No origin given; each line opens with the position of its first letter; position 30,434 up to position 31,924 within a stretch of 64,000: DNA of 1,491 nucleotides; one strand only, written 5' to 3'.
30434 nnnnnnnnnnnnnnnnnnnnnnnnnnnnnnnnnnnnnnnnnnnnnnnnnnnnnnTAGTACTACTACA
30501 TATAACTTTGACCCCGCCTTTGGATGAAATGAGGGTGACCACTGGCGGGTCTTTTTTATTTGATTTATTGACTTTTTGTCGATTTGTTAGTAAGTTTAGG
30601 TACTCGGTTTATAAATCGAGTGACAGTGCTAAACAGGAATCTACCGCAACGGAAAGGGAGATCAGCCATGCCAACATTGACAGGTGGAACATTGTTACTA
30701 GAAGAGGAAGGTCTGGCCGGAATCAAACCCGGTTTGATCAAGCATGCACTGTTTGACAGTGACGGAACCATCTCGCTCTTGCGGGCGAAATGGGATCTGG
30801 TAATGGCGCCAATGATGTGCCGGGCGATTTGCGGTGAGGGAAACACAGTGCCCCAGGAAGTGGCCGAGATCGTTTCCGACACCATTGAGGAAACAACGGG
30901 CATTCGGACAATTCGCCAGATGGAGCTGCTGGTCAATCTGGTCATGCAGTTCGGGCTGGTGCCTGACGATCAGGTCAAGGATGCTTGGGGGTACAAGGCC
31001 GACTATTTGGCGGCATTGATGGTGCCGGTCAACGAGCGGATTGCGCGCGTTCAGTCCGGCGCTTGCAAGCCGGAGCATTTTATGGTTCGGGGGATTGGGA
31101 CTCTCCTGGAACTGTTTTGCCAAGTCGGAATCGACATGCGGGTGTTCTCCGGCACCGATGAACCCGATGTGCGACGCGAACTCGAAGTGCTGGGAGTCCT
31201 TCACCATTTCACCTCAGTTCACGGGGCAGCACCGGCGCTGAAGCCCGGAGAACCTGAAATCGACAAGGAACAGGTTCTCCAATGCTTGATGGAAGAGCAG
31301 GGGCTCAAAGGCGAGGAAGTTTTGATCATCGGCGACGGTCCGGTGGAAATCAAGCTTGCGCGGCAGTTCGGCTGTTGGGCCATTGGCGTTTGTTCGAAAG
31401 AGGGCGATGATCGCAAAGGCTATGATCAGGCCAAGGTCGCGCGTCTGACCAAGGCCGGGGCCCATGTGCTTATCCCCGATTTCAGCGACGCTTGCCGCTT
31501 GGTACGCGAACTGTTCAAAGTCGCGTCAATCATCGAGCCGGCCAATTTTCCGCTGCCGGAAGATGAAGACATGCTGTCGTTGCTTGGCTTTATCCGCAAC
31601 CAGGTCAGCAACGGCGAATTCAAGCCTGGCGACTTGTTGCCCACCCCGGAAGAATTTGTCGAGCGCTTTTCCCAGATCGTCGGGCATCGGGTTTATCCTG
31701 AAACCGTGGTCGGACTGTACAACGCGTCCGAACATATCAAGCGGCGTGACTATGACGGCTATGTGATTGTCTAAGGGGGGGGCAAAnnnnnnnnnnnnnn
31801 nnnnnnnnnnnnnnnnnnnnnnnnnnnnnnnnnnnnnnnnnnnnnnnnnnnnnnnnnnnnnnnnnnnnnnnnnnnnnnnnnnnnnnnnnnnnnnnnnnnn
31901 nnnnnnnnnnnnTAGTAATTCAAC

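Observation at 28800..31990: Compositionally foreign island (about 60% GC in a 40% GC genome) encoding an OPRT-like and degenerate-ODCase-like pair, a Zn-ribbon peptide and a HAD phosphatase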

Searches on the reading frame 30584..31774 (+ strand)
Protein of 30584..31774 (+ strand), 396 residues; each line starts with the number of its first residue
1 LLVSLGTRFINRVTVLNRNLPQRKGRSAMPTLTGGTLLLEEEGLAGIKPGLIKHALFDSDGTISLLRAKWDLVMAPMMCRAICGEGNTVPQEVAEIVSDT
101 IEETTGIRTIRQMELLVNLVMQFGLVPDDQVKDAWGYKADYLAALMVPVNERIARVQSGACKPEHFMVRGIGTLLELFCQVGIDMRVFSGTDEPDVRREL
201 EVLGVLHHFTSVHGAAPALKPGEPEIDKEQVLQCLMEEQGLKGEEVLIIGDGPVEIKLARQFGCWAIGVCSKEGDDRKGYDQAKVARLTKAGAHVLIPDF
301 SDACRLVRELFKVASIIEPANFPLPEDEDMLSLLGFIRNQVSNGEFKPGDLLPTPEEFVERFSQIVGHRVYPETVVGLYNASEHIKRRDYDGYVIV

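Call 4: search_protein_families(library=pfam, proteins=[window:30584-31774:+], max_evalue=0.1)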
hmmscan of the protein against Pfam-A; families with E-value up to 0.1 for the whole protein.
window:30584-31774:+ (396 aa): 3 families
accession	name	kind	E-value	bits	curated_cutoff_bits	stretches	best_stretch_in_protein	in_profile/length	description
PF00702.32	Hydrolase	-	1.2e-07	32.8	26.4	1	52-263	1-191/191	haloacid dehalogenase-like hydrolase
PF13419.12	HAD_2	-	1.3e-07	32.3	23.8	1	163-269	76-178/178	Haloacid dehalogenase-like hydrolase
PF00392.27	GntR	-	0.031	14.4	27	0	337-362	9-34/64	Bacterial regulatory proteins, gntR family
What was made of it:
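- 30668..31516 (+): HAD phosphatase domain (C1-cap type). All four catalytic motifs are intact (FDSDGT, SGT, K200, GDGxxE). PF00702/PF13419 (call 4).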

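Call 24: find_homologous_proteins(query=window:30668-31771:+)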
Query window:30668-31771:+ (368 aa): 126 proteins with E <= 0.001 among 5636 candidates; the best 120 are listed.
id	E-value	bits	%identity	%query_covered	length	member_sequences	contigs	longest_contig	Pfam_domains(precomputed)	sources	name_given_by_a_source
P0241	3.1e-221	752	91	100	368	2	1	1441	PF13419.13,PF00702.33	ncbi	-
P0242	1.0e-65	240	49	72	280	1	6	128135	PF13419.13,PF00702.33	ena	-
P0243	6.6e-65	238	49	70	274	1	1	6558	PF13419.13,PF00702.33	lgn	-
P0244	1.9e-63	233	47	72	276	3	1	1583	PF13419.13,PF00702.33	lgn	-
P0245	5.0e-63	232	49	71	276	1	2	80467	PF13419.13,PF00702.33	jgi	jgi:phosphoglycolate phosphatase-like HAD superfamily hydrolase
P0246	5.8e-63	231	46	74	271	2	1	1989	-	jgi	-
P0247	4.2e-62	228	44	73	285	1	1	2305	PF13419.13,PF00702.33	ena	-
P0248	5.8e-62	228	47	73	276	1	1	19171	PF13419.13,PF00702.33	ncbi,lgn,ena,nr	ncbi:MAG: HAD hydrolase-like protein [Nitrospiraceae bacterium]|nr:HAD hydrolase-like protein [Nitro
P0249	1.2e-61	227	47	72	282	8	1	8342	PF13419.13,PF00702.33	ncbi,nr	ncbi:MAG: HAD hydrolase-like protein [Calditrichaeota bacterium]|nr:HAD hydrolase-like protein [Cald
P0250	1.3e-61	227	47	72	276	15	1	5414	PF13419.13,PF00702.33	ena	-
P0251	3.0e-61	226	46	73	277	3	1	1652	PF13419.13,PF00702.33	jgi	-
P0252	3.0e-60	222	48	72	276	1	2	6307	PF13419.13,PF00702.33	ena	-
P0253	4.3e-60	222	48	72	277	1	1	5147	PF13419.13,PF00702.33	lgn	-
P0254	1.7e-59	220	46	71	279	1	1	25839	PF13419.13,PF00702.33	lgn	-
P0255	2.1e-59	220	45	72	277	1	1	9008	PF13419.13,PF00702.33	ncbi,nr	ncbi:MAG: HAD family hydrolase [bacterium]|nr:HAD family hydrolase [bacterium]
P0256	1.1e-58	217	43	74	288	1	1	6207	PF13419.13,PF00702.33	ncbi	-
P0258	1.0e-55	207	43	73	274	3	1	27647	PF13419.13,PF00702.33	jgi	jgi:phosphoglycolate phosphatase-like HAD superfamily hydrolase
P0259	2.1e-55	206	44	72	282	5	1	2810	PF13419.13,PF00702.33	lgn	-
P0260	3.7e-53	199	43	73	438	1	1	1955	PF00702.33,PF00294.30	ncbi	ncbi:MAG TPA: PfkB family carbohydrate kinase, partial [Anaerolineae bacterium]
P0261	2.0e-50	190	44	73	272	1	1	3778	PF13419.13,PF00702.33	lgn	-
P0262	6.4e-48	182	43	70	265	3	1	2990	PF13419.13,PF00702.33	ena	-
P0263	2.2e-47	180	44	68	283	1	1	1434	PF13419.13,PF00702.33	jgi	jgi:phosphoglycolate phosphatase-like HAD superfamily hydrolase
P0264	7.5e-47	178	41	70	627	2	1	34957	PF00702.33,PF00294.30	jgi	jgi:bifunctional ADP-heptose synthase (sugar kinase/adenylyltransferase)/phosphoglycolate phosphatas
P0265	8.2e-47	178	43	70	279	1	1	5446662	PF13419.13,PF00702.33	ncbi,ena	-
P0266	1.4e-46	177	42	72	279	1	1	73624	PF13419.13,PF00702.33,PF12710.14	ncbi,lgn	ncbi:MAG TPA: HAD family hydrolase [Anaerolineaceae bacterium]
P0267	4.6e-46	176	42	71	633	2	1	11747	PF00702.33,PF00294.30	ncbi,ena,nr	ncbi:MAG TPA: PfkB family carbohydrate kinase [Spirochaetia bacterium]|nr:PfkB family carbohydrate k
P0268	5.6e-46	175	40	70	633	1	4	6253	PF00702.33,PF00294.30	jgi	jgi:rfaE bifunctional protein kinase chain/domain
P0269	1.1e-45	174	42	72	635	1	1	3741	PF00702.33,PF00294.30,PF12710.14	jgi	-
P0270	2.6e-45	173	42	69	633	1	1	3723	PF00702.33,PF00294.30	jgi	jgi:rfaE bifunctional protein kinase chain/domain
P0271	8.6e-45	172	42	72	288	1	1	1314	PF13419.13,PF00702.33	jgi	jgi:phosphoglycolate phosphatase-like HAD superfamily hydrolase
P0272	2.8e-44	170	39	72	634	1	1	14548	PF00702.33,PF00294.30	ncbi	-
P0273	2.8e-44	170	43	70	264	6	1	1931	PF13419.13,PF00702.33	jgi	-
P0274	3.1e-44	170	41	68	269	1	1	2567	PF00702.33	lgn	-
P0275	8.8e-44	168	42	70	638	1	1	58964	PF00702.33,PF00294.30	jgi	jgi:bifunctional ADP-heptose synthase (sugar kinase/adenylyltransferase)/phosphoglycolate phosphatas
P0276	1.3e-43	168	39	70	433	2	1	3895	PF00702.33,PF00294.30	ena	-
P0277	1.5e-43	167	42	69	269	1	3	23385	PF13419.13,PF00702.33,PF12710.14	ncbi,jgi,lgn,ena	-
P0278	5.1e-43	166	39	69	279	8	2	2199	PF13419.13,PF00702.33,PF12710.14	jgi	-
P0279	7.2e-43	165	40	71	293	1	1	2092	PF13419.13,PF00702.33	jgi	jgi:phosphoglycolate phosphatase-like HAD superfamily hydrolase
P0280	1.4e-42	164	42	67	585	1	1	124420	PF13419.13,PF00702.33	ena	-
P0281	1.7e-42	164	40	70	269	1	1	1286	PF00702.33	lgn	-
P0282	2.3e-42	164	38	70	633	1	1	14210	PF00702.33,PF00294.30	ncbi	-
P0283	2.5e-42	163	40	73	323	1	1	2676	PF13419.13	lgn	-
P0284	2.6e-42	163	41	71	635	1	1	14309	PF00702.33,PF00294.30,PF12710.14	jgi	jgi:rfaE bifunctional protein kinase chain/domain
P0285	2.7e-42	163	40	73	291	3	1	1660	PF13419.13,PF00702.33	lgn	-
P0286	2.9e-42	163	39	68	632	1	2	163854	PF00702.33,PF00294.30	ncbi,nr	ncbi:MAG: PfkB family carbohydrate kinase [Draconibacterium sp.]|nr:PfkB family carbohydrate kinase 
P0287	3.4e-42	163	39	70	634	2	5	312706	PF00702.33,PF00294.30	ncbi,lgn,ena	-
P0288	3.7e-42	163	39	71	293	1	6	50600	PF13419.13,PF00702.33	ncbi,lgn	-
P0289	1.4e-41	161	37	70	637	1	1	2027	PF00702.33,PF00294.30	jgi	jgi:rfaE bifunctional protein kinase chain/domain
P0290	2.7e-41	160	39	71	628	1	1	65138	PF13419.13,PF00702.33,PF00294.30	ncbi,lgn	ncbi:MAG: PfkB family carbohydrate kinase [Bacteroidota bacterium]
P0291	3.0e-41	160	42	70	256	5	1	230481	PF13419.13,PF00702.33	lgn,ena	-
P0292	1.5e-40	158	37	70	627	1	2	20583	PF13419.13,PF00702.33,PF00294.30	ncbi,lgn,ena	ncbi:MAG: PfkB family carbohydrate kinase [Bacteroidota bacterium]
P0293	1.7e-40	157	38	70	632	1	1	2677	PF00702.33,PF00294.30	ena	-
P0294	2.7e-40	157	38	70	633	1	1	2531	PF00702.33,PF00294.30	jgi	jgi:rfaE bifunctional protein kinase chain/domain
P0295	3.0e-40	157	38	74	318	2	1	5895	PF13419.13,PF00702.33,PF12710.14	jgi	-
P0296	5.0e-40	156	38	71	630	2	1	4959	PF13419.13,PF00702.33,PF00294.30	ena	-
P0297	5.4e-40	156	40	71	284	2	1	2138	PF13419.13,PF00702.33,PF12710.14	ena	-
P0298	9.0e-40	155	38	71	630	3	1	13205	PF13419.13,PF00702.33,PF00294.30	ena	-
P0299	1.0e-39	155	38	68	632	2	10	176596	PF00702.33,PF00294.30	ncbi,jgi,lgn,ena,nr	ncbi:MAG: HAD family hydrolase [Prolixibacteraceae bacterium]|jgi:rfaE bifunctional protein kinase c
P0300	1.2e-39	155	37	70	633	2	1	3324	PF00702.33,PF00294.30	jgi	jgi:rfaE bifunctional protein kinase chain/domain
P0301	1.2e-39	155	41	68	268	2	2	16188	PF00702.33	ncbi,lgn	-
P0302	1.5e-39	154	37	70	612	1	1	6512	PF00702.33,PF00294.30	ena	-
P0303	7.3e-39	152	38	70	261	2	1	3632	PF13419.13,PF00702.33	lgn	-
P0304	1.9e-38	151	38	71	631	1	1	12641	PF13419.13,PF00702.33,PF00294.30,PF12710.14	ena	-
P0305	5.1e-38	149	37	70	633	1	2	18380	PF00702.33,PF00294.30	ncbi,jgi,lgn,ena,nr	ncbi:MAG TPA: PfkB family carbohydrate kinase [Bacteroidales bacterium]|nr:PfkB family carbohydrate 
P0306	5.6e-38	149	36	73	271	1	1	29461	PF13419.13,PF00702.33,PF12710.14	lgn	-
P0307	1.1e-37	148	36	70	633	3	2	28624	PF00702.33,PF00294.30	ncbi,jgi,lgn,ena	ncbi:MAG: PfkB family carbohydrate kinase [Bacteroidales bacterium]|jgi:rfaE bifunctional protein ki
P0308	1.4e-37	148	38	70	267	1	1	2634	PF00702.33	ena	-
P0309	3.1e-36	143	36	70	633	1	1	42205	PF00702.33,PF00294.30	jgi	jgi:rfaE bifunctional protein kinase chain/domain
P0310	1.2e-35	142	39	68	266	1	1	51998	PF13419.13,PF00702.33,PF12710.14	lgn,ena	-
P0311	2.5e-35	140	40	68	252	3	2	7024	PF13419.13,PF00702.33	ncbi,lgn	-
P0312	2.7e-35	140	33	74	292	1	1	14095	PF00702.33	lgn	-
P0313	8.8e-35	139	36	70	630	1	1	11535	PF00702.33,PF00294.30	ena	-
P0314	1.5e-34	138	36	70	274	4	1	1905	PF00702.33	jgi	-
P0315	5.6e-34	136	38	71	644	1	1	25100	PF00702.33,PF00294.30,PF12710.14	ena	-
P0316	8.3e-34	135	37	69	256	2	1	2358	PF13419.13,PF00702.33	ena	-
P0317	1.0e-33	135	33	70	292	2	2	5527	PF00702.33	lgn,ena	-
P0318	1.2e-33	135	36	72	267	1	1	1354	PF00702.33,PF12710.14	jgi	jgi:phosphoglycolate phosphatase-like HAD superfamily hydrolase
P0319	2.6e-33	134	36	71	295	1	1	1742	PF13419.13,PF00702.33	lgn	-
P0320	2.9e-33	134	34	70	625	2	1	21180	PF00702.33,PF00294.30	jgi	jgi:bifunctional ADP-heptose synthase (sugar kinase/adenylyltransferase)/phosphoglycolate phosphatas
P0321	3.5e-33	133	38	67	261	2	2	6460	PF13419.13,PF00702.33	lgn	-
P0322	5.3e-33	133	36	70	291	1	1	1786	PF00702.33,PF12710.14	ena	-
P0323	5.5e-33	133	36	71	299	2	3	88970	PF13419.13,PF00702.33,PF12710.14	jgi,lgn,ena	-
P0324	1.5e-32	131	35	72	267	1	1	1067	PF13419.13,PF00702.33,PF12710.14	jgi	jgi:phosphoglycolate phosphatase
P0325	2.4e-32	131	33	70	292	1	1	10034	PF00702.33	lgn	-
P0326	4.4e-32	130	36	71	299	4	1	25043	PF13419.13,PF00702.33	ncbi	ncbi:MAG: HAD family hydrolase [Armatimonadota bacterium]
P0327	8.7e-32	129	36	72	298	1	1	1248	PF13419.13,PF00702.33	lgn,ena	-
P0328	9.2e-32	129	36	71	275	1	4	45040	PF13419.13,PF00702.33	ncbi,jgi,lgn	jgi:phosphoglycolate phosphatase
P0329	1.6e-31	128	36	68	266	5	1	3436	PF13419.13,PF00702.33,PF12710.14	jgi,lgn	-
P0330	1.6e-31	128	36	71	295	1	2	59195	PF13419.13,PF00702.33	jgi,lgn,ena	jgi:phosphoglycolate phosphatase-like HAD superfamily hydrolase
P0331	1.8e-31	128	34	72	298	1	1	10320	PF13419.13,PF00702.33,PF12710.14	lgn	-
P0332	3.1e-31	127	35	71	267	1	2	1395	PF00702.33,PF12710.14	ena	-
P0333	5.8e-31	126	36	69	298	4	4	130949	PF00702.33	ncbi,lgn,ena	-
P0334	9.8e-31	125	37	68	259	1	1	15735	PF00702.33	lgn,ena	-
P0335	1.6e-30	125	35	71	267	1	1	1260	PF13419.13,PF00702.33,PF12710.14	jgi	jgi:phosphoglycolate phosphatase-like HAD superfamily hydrolase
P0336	1.6e-30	125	35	71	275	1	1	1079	PF13419.13,PF00702.33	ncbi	-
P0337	1.7e-30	124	36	71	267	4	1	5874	PF00702.33,PF12710.14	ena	-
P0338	5.0e-30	123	35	71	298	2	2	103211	PF13419.13,PF00702.33,PF12710.14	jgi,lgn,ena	-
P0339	6.9e-30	123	33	73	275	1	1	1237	PF13419.13,PF00702.33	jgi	jgi:phosphoglycolate phosphatase-like HAD superfamily hydrolase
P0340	7.0e-30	122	34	73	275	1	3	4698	PF13419.13,PF00702.33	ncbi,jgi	ncbi:MAG: HAD hydrolase-like protein [Anaerolineae bacterium]|jgi:phosphoglycolate phosphatase-like 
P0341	9.6e-30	122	34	73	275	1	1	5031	PF13419.13,PF00702.33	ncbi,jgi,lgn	ncbi:MAG: HAD hydrolase-like protein [Anaerolineae bacterium]|jgi:phosphoglycolate phosphatase-like 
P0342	1.0e-29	122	37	71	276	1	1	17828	PF00702.33,PF12710.14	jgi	jgi:phosphoglycolate phosphatase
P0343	1.1e-29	122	34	73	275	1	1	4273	PF13419.13,PF00702.33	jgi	jgi:phosphoglycolate phosphatase-like HAD superfamily hydrolase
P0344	1.2e-29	122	33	73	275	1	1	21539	PF13419.13,PF00702.33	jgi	jgi:phosphoglycolate phosphatase-like HAD superfamily hydrolase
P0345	1.9e-29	121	35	71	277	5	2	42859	PF13419.13,PF00702.33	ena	-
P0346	2.7e-29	121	37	70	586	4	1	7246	PF13419.13,PF00702.33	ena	-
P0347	2.8e-29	120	36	71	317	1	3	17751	PF13419.13,PF00702.33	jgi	jgi:phosphoglycolate phosphatase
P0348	8.6e-29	119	37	71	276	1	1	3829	PF00702.33,PF12710.14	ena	-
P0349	8.8e-29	119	36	68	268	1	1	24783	PF00702.33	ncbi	-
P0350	8.9e-29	119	34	77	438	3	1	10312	PF01380.28,PF00702.33,PF13580.12,PF12710.14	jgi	jgi:phosphoglycolate phosphatase-like HAD superfamily hydrolase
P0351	1.7e-28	118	33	73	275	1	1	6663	PF13419.13,PF00702.33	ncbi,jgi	ncbi:MAG: HAD hydrolase-like protein [Anaerolineae bacterium]|jgi:phosphoglycolate phosphatase-like 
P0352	2.6e-28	117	36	71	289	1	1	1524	PF00702.33,PF12710.14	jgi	jgi:phosphoglycolate phosphatase-like HAD superfamily hydrolase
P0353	4.3e-28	117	36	71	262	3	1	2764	PF00702.33,PF12710.14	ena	-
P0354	9.1e-28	116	36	71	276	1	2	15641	PF13419.13,PF00702.33,PF12710.14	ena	-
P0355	1.3e-27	115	35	70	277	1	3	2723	PF13419.13,PF00702.33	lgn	-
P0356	1.6e-27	115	33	73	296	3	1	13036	PF13419.13,PF00702.33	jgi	jgi:phosphoglycolate phosphatase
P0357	3.0e-27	114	35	71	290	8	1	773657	PF13419.13,PF00702.33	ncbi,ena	-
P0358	1.0e-26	112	36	71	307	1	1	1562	PF00702.33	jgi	jgi:phosphoglycolate phosphatase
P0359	1.5e-26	112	35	73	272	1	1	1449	PF00702.33,PF12710.14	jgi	jgi:phosphoglycolate phosphatase-like HAD superfamily hydrolase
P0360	1.8e-26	111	35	71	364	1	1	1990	PF13419.13,PF00702.33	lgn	-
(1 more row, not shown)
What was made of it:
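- Its nearest relatives are 43-49% identical HADs from Nitrospirae, Calditrichaeota and Anaerolineae (call 24).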

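Call 26: find_encoding_contigs(protein=P0241, flank=10000, max_places=5)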
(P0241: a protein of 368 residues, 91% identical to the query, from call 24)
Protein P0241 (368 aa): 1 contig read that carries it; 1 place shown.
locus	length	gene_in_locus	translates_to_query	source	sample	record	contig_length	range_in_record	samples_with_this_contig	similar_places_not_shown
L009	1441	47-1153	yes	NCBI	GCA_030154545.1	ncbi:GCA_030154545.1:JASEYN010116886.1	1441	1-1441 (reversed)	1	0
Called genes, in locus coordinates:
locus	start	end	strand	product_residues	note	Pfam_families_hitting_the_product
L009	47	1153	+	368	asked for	PF00702:Hydrolase, PF13419:HAD_2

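Call 27: list_cluster_members(proteins=[P0241, P0121, P0123, P0140])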
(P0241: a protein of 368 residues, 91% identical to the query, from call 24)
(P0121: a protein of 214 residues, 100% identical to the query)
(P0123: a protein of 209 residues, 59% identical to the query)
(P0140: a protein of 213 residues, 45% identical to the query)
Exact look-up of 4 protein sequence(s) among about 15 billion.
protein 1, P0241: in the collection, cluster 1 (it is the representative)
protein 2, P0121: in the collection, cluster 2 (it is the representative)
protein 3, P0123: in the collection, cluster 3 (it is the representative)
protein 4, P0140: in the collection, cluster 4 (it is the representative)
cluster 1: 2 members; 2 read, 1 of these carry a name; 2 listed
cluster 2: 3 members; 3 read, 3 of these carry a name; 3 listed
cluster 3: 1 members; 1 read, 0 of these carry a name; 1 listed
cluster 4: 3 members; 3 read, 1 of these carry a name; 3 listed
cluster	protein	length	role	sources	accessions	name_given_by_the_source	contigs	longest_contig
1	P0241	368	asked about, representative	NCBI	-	-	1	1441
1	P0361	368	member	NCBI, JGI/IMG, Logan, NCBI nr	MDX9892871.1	MAG: HAD family hydrolase [Patescibacteria group bacterium] | phosphoglycolate phosphatase-like HAD superfamily hydrolase | HAD family hydrolase [Patescibacteria group bacterium]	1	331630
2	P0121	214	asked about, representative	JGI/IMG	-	orotate phosphoribosyltransferase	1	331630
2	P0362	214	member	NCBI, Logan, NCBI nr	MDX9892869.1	MAG: phosphoribosyltransferase family protein [Patescibacteria group bacterium] | phosphoribosyltransferase family protein [Patescibacteria group bacterium]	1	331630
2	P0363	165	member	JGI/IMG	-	orotate phosphoribosyltransferase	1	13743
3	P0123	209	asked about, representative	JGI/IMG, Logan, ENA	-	-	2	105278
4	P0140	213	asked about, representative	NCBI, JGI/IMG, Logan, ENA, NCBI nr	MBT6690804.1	hypothetical protein HOB10_00520 [Candidatus Parcubacteria bacterium] | orotate phosphoribosyltransferase | hypothetical protein [Candidatus Parcubacteria bacterium]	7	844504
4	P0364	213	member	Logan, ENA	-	-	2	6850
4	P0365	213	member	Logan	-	-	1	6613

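Call 28: find_encoding_contigs(protein=P0363, flank=10000, max_places=5)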
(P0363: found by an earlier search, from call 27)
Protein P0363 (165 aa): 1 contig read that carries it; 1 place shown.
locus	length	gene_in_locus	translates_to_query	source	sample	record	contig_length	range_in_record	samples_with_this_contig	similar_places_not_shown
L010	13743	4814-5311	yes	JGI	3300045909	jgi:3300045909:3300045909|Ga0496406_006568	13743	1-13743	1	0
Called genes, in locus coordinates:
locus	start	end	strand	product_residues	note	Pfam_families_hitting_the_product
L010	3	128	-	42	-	?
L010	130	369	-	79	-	PF01992:vATP-synt_AC39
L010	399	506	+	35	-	-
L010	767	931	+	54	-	-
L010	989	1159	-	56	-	-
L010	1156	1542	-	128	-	PF01991:vATP-synt_E (faint)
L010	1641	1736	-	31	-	-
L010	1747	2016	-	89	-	PF00137:ATP-synt_C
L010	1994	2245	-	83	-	PF00137:ATP-synt_C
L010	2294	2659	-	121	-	PF01496:V_ATPase_I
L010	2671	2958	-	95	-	-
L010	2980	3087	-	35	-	-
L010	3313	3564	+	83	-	-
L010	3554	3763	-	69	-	-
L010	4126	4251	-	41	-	-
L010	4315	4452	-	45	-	-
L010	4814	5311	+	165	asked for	PF00156:Pribosyltran (weak)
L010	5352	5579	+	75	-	-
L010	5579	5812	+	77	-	-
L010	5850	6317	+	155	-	-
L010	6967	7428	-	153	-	-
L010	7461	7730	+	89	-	-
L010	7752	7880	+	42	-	-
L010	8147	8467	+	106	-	PF00580:UvrD-helicase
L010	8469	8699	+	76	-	-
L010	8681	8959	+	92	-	PF00580:UvrD-helicase, PF13245:AAA_19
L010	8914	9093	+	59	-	PF13361:UvrD_C (weak)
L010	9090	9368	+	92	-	PF13361:UvrD_C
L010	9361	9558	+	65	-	-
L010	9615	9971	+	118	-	PF13361:UvrD_C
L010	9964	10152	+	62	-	PF13361:UvrD_C, PF13538:UvrD_C_2 (weak)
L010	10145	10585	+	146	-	PF12705:PDDEXK_1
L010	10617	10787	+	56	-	PF12705:PDDEXK_1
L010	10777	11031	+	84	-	PF12705:PDDEXK_1 (weak)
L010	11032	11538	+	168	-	PF01875:Memo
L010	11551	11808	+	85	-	PF01875:Memo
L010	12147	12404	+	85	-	PF01871:AMMECR1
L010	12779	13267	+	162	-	PF02912:Phe_tRNA-synt_N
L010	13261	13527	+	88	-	PF01409:tRNA-synt_2d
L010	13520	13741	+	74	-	?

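Call 35: search_protein_families(library=ncbifam, proteins=[window:30668-31771:+], max_evalue=0.01)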
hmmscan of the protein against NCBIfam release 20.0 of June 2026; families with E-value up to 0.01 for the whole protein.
window:30668-31771:+ (368 aa): 5 families
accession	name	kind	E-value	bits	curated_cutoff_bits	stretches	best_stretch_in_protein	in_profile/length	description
TIGR01454.1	AHBA_synth_RP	hypoth_equivalog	5.1e-05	23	246.65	1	142-249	79-182/205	AHBA synthesis associated protein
TIGR01422.2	phosphonatase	equivalog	0.0011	18.3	220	1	213-265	171-221/251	phosphonoacetaldehyde hydrolase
TIGR01487.1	Pglycolate_arch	equivalog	0.0052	16.7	122.75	1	196-235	144-183/215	phosphoglycolate phosphatase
NF009697.0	PRK13222.1-4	equivalog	0.0072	15.7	327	0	148-241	104-193/232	phosphoglycolate phosphatase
NF009695.0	PRK13222.1-2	equivalog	0.008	15.7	225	0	147-242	103-194/226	phosphoglycolate phosphatase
